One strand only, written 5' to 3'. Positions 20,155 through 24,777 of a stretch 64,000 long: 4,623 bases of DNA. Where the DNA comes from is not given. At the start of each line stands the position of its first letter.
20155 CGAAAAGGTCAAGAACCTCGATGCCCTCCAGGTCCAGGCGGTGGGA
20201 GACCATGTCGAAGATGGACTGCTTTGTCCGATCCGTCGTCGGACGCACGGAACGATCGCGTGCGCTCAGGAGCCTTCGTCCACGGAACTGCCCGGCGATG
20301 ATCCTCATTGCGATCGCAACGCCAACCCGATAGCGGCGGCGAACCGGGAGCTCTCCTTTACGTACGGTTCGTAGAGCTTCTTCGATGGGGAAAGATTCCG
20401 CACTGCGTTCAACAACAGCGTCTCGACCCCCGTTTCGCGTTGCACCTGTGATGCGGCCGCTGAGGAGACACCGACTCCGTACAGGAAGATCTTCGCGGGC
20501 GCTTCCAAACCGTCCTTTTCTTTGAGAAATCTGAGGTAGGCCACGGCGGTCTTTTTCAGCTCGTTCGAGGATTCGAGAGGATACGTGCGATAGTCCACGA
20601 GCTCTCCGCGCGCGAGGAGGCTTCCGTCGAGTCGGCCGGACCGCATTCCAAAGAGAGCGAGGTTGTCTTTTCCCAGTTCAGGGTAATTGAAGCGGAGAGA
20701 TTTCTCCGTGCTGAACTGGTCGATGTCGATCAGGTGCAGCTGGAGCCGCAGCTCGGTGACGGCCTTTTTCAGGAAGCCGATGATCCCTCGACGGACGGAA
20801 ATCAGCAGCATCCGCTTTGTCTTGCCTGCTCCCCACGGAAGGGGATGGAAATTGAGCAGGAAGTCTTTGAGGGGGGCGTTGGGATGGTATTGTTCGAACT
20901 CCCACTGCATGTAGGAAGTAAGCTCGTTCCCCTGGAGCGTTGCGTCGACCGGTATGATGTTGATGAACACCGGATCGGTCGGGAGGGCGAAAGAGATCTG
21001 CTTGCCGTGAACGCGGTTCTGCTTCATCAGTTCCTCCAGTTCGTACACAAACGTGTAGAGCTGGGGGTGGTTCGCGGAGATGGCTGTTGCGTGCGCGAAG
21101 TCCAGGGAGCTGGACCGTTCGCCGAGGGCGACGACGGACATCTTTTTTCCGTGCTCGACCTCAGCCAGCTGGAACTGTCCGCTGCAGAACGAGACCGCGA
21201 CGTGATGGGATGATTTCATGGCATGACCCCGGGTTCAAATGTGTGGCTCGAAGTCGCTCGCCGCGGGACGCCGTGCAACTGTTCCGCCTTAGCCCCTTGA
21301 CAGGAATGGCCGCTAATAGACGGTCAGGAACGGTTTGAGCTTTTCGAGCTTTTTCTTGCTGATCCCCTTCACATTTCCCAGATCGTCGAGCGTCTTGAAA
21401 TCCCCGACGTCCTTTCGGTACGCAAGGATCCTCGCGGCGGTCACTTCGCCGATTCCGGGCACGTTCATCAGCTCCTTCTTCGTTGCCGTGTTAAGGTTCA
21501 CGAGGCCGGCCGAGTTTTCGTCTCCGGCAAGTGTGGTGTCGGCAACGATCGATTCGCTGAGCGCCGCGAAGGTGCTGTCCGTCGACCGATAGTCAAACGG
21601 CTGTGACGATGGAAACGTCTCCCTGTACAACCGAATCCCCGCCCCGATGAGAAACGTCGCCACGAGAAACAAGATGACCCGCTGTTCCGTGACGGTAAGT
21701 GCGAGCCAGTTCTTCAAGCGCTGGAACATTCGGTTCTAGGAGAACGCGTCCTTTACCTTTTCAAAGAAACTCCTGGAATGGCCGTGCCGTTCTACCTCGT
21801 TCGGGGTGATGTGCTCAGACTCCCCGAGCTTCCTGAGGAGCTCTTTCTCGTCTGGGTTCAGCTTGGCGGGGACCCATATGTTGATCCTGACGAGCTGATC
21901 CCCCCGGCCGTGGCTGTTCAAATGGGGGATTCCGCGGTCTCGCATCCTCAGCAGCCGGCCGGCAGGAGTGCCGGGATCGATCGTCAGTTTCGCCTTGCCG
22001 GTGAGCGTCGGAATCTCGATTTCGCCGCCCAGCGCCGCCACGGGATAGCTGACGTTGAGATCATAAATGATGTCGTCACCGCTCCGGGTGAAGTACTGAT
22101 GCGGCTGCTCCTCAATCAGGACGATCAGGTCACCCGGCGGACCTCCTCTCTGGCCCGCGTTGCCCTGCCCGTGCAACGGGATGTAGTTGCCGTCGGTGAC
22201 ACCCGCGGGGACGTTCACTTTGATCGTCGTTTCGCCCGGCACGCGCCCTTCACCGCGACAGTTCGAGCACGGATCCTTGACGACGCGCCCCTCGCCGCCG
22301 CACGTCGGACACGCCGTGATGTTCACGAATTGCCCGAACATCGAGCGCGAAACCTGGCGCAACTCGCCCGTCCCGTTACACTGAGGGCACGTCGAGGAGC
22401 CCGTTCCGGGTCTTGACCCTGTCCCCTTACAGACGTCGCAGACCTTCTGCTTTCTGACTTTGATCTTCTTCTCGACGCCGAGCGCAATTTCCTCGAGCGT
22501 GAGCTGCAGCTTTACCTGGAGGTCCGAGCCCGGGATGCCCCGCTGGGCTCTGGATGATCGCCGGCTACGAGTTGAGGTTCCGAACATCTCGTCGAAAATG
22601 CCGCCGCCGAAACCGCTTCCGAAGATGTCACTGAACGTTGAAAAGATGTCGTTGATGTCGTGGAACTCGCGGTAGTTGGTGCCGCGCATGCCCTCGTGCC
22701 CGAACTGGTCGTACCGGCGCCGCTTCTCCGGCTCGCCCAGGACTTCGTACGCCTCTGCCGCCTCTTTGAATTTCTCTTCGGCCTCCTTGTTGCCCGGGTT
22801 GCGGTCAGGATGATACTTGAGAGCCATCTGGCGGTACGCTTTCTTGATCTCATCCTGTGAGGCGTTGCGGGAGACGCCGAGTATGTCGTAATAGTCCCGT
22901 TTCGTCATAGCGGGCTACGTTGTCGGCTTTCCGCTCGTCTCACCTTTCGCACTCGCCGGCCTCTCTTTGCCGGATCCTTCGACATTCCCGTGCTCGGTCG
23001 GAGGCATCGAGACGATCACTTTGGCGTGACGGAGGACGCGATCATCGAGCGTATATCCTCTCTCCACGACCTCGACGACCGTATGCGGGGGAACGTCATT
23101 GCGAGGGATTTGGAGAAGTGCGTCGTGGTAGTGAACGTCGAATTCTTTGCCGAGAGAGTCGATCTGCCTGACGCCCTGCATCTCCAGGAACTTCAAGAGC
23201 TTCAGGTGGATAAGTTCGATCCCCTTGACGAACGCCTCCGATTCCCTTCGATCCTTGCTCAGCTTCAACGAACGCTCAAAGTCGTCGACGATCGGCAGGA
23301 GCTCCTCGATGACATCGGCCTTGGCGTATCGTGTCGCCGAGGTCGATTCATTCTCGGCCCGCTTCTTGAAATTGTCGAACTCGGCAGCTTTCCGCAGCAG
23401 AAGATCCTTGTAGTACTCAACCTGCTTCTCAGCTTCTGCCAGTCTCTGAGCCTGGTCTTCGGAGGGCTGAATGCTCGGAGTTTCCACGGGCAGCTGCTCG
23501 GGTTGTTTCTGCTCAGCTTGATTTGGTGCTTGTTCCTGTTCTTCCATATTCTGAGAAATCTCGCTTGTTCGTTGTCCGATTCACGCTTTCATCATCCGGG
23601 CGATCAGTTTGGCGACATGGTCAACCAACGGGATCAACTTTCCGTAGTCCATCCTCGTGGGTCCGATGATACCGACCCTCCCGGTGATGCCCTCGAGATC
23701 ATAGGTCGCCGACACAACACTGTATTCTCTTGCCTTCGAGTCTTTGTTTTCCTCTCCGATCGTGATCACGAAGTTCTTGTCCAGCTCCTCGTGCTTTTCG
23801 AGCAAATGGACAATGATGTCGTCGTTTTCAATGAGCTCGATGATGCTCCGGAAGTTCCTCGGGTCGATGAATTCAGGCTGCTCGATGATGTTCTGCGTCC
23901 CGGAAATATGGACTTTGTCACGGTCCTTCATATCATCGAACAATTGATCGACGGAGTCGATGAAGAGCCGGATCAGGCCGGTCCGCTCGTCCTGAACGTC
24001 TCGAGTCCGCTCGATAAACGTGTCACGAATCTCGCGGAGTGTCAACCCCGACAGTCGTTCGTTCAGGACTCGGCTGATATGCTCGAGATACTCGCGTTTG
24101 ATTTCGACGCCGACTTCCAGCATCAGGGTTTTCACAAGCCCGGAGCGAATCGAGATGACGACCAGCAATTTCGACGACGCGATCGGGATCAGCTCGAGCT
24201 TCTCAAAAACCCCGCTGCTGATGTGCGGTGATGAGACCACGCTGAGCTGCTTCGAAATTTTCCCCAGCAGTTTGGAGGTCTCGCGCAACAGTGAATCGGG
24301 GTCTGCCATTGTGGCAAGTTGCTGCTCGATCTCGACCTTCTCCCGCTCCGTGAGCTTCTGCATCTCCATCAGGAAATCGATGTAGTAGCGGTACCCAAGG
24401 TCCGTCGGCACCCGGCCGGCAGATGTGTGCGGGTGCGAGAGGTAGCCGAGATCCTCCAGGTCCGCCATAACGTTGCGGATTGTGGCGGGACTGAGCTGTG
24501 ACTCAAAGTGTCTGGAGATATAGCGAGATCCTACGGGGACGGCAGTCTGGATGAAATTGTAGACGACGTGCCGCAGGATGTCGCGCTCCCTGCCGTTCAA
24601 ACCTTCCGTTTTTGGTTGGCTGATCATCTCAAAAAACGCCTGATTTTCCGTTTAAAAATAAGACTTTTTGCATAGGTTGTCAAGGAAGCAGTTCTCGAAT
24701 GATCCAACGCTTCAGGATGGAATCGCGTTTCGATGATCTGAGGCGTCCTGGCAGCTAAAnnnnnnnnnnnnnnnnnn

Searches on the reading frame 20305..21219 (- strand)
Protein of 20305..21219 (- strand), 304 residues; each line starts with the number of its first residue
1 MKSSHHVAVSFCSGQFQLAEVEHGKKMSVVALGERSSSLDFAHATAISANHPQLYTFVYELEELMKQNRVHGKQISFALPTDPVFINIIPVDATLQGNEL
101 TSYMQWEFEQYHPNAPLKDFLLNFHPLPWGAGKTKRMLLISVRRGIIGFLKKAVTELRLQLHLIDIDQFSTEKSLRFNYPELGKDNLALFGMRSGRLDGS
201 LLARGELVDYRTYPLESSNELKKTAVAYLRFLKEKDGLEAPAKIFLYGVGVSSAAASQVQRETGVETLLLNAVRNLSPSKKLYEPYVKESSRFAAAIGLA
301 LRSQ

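Call 40: search_protein_families(library=pfam, proteins=[window:20305-21219:-], max_evalue=0.0001)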
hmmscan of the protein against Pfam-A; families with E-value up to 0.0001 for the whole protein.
window:20305-21219:- (304 aa): 1 family
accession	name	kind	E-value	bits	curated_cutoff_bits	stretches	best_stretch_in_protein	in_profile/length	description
PF11104.14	PilM_2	-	7.9e-13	48.5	27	1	61-184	51-175/340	Type IV pilus assembly protein PilM;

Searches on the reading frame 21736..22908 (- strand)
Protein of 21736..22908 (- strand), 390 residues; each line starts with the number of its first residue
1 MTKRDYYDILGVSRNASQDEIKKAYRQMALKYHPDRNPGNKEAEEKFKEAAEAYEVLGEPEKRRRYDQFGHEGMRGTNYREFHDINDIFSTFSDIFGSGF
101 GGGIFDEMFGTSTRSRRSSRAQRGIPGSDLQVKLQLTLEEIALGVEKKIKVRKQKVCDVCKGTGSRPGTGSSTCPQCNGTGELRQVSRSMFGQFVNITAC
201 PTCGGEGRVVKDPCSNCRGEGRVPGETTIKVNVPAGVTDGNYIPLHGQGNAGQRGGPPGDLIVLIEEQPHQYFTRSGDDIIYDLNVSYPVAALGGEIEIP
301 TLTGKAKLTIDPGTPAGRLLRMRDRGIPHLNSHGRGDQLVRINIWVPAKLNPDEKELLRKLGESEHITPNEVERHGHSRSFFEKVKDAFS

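Call 41: search_protein_families(library=pfam, proteins=[window:21736-22908:-], max_evalue=0.0001)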
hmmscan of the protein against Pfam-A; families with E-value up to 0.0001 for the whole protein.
window:21736-22908:- (390 aa): 3 families
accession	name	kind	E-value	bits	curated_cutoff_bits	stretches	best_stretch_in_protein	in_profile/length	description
PF01556.23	DnaJ_C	-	1.6e-47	161.8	26.6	1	130-347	1-152/152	DnaJ C terminal domain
PF00226.36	DnaJ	-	8.2e-30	103.1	27.8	1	5-67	1-63/63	DnaJ domain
PF00684.25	DnaJ_CXXCXGXG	-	1.6e-16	60.7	32.7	1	157-221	1-65/65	DnaJ central domain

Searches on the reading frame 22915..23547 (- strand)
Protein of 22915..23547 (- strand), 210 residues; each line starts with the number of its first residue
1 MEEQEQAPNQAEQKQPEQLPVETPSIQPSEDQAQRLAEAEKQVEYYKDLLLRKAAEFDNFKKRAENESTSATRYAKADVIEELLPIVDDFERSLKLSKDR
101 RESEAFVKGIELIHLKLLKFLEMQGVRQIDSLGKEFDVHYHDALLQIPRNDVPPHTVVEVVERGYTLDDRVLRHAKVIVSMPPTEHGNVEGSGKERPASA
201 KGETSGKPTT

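Call 41: search_protein_families(library=pfam, proteins=[window:22915-23547:-], max_evalue=0.0001)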
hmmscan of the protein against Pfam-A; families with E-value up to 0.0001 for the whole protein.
window:22915-23547:- (210 aa): 1 family
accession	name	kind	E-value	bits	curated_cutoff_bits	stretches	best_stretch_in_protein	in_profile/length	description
PF01025.24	GrpE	-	1e-45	155.8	25.8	1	27-180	11-164/165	GrpE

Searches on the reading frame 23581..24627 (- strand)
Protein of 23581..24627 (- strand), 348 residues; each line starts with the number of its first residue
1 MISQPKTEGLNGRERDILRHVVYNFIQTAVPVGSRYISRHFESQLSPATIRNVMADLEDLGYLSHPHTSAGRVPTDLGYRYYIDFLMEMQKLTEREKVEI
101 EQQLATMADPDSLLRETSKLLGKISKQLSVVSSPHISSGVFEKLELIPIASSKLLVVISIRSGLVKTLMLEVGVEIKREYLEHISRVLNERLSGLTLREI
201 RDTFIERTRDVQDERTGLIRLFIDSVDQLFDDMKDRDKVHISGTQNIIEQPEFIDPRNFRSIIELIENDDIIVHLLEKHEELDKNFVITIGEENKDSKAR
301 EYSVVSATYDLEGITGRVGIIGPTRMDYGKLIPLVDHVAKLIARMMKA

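Call 41: search_protein_families(library=pfam, proteins=[window:23581-24627:-], max_evalue=0.0001)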
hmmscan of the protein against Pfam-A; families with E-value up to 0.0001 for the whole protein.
window:23581-24627:- (348 aa): 1 family
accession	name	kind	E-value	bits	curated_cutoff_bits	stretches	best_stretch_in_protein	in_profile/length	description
PF01628.27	HrcA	-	8.8e-55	186.4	22.2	1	111-332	1-215/215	HrcA protein C terminal domain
